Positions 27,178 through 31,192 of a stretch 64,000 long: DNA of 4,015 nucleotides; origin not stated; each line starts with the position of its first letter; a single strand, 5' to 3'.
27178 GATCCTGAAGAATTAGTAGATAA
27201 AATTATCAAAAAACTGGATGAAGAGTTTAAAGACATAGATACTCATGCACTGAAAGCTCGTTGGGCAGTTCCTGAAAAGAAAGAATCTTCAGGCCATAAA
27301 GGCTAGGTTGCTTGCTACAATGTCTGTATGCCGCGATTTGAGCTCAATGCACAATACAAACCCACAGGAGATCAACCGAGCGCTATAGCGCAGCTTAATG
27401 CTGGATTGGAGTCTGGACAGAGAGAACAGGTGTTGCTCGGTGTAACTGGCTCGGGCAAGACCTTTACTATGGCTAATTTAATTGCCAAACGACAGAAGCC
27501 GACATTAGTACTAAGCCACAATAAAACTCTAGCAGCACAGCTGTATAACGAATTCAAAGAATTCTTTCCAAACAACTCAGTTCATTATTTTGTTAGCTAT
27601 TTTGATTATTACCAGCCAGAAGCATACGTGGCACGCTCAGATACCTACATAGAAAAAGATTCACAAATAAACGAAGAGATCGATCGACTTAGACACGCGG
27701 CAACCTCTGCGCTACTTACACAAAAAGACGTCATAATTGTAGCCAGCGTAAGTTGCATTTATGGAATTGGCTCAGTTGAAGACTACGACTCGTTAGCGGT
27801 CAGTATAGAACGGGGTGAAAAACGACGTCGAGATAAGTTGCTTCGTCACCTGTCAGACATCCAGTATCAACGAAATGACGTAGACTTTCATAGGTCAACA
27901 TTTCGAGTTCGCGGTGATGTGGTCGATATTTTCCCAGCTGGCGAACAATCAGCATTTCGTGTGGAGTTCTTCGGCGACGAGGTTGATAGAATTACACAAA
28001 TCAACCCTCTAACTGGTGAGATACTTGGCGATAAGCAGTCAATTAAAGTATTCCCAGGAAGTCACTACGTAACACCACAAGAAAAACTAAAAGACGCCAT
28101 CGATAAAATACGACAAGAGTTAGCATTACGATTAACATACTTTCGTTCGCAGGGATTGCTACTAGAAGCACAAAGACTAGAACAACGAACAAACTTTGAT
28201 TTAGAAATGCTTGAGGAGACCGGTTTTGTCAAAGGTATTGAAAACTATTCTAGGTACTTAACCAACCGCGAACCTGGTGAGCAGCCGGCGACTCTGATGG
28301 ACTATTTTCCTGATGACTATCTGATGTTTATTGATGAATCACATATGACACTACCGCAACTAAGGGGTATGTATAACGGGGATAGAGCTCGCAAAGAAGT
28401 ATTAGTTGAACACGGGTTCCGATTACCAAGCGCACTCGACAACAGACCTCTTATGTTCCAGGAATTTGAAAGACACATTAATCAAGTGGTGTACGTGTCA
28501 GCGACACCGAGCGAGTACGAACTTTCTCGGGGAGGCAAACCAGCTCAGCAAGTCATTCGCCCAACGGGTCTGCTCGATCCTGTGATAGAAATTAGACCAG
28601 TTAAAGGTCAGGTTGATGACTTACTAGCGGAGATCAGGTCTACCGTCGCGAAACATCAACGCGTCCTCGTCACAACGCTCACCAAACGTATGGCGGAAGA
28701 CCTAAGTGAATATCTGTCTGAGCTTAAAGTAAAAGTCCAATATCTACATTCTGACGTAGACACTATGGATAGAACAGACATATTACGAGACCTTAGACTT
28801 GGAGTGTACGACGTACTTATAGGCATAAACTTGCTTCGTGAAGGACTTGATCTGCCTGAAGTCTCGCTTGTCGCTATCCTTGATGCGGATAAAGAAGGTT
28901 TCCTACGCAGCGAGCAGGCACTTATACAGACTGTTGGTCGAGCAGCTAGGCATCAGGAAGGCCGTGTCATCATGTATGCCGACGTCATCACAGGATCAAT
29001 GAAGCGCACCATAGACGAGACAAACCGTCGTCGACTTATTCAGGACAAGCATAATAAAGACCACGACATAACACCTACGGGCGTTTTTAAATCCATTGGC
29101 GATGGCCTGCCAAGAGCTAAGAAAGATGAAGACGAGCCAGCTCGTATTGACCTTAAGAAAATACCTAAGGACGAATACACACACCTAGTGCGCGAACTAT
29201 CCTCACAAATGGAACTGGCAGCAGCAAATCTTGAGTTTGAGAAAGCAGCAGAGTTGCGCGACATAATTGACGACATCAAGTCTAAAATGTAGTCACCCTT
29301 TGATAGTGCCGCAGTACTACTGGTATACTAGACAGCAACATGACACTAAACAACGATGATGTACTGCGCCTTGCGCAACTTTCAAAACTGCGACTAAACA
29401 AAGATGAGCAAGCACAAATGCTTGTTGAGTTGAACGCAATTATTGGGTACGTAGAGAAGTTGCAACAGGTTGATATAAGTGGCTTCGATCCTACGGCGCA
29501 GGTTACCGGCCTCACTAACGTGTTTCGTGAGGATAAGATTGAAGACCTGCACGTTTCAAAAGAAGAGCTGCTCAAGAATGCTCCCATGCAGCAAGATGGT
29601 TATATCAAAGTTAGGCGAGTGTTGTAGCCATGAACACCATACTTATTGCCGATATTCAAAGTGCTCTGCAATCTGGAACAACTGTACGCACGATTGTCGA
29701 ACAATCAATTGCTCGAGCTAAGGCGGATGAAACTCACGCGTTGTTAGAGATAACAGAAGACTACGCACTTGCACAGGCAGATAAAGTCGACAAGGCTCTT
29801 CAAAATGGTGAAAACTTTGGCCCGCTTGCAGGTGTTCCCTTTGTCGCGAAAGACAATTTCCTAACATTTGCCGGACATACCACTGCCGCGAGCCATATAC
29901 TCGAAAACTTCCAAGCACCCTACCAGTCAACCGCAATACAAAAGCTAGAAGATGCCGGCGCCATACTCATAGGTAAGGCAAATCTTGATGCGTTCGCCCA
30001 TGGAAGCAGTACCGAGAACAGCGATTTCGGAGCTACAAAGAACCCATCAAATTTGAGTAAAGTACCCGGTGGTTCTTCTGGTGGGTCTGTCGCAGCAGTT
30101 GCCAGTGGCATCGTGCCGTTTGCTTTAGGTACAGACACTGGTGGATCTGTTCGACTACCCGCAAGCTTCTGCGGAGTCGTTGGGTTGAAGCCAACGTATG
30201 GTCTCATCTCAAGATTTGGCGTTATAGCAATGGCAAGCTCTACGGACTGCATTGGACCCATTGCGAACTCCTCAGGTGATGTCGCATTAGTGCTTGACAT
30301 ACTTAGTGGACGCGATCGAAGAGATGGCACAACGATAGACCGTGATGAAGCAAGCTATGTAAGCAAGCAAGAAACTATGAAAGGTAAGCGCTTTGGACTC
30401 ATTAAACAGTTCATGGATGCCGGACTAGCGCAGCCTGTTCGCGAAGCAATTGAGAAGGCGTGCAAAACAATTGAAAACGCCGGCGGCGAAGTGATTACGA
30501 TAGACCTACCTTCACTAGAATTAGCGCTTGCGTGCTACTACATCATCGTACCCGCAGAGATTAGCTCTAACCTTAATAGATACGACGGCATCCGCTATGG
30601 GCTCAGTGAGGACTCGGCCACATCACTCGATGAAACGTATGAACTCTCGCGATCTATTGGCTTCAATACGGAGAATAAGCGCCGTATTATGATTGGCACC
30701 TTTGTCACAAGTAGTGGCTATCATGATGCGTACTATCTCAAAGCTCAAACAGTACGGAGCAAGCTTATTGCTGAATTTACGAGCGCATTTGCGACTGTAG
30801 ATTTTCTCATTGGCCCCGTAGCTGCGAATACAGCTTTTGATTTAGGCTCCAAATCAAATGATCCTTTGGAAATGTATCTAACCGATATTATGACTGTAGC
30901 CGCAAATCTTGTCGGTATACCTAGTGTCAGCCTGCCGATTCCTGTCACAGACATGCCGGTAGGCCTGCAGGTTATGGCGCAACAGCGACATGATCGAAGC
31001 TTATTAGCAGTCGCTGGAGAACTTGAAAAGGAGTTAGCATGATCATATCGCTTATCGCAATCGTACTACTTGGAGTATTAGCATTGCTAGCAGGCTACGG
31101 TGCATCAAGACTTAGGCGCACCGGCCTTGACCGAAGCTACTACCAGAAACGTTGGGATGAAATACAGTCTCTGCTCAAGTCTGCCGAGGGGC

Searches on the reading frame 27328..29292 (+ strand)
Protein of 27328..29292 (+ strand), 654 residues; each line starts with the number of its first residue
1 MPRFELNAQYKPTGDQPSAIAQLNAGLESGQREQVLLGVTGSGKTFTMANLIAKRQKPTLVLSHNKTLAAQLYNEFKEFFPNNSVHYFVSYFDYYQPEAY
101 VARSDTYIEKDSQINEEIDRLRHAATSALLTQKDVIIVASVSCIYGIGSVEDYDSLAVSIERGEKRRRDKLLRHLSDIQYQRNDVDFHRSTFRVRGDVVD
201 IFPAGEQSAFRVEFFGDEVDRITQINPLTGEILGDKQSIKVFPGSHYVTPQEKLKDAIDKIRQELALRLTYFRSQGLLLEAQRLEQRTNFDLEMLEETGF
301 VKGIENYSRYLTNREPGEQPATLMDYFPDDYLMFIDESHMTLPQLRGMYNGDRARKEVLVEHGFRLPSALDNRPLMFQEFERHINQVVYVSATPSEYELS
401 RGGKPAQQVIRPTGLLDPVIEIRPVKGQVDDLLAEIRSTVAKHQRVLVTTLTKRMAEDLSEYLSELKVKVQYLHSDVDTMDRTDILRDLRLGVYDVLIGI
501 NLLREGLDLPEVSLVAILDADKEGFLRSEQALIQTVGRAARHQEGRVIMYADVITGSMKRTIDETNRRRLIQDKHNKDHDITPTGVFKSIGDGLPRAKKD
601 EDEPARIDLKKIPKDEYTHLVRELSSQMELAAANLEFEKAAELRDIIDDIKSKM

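Call 91: search_protein_families(library=pfam, proteins=[window:27328-29292:+], max_evalue=0.001)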
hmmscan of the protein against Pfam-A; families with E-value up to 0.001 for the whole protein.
window:27328-29292:+ (654 aa): 6 families
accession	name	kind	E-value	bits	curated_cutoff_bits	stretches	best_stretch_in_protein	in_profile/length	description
PF17757.6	UvrB_inter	-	2.3e-32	111.4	22.9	1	158-247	1-91/91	UvrB interaction domain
PF00271.37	Helicase_C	-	1.2e-19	71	23.5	1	432-542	6-109/110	Helicase conserved C-terminal domain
PF12344.14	UvrB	-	3e-19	69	27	1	549-590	1-42/43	Ultra-violet resistance protein B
PF04851.21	ResIII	-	1.3e-12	48.4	22.5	1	11-91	3-84/164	Type III restriction enzyme, res subunit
PF02151.25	UVR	-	4e-08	33.2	21.5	1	620-651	3-34/36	UvrB/uvrC motif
PF00270.35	DEAD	-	2.5e-07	31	26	1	16-86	4-77/167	DEAD/DEAH box helicase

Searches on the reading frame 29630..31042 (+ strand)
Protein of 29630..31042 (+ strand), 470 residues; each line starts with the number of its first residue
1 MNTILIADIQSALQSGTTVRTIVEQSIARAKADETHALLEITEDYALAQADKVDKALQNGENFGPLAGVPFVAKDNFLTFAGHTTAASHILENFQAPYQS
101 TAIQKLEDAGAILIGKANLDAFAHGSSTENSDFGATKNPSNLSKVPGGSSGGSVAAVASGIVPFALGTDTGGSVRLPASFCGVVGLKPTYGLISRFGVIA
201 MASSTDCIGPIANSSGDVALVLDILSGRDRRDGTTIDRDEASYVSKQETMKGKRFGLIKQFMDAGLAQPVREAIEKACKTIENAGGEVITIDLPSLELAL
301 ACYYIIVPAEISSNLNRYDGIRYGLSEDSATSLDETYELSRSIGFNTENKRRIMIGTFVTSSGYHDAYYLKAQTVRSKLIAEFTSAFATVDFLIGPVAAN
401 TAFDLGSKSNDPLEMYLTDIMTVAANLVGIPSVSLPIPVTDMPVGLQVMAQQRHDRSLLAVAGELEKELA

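Call 91: search_protein_families(library=pfam, proteins=[window:29630-31042:+], max_evalue=0.001)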
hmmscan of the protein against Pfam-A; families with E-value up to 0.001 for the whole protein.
window:29630-31042:+ (470 aa): 1 family
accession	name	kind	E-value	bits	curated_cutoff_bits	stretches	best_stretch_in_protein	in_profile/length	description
PF01425.27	Amidase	-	7.8e-131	437.6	27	1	22-459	2-445/445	Amidase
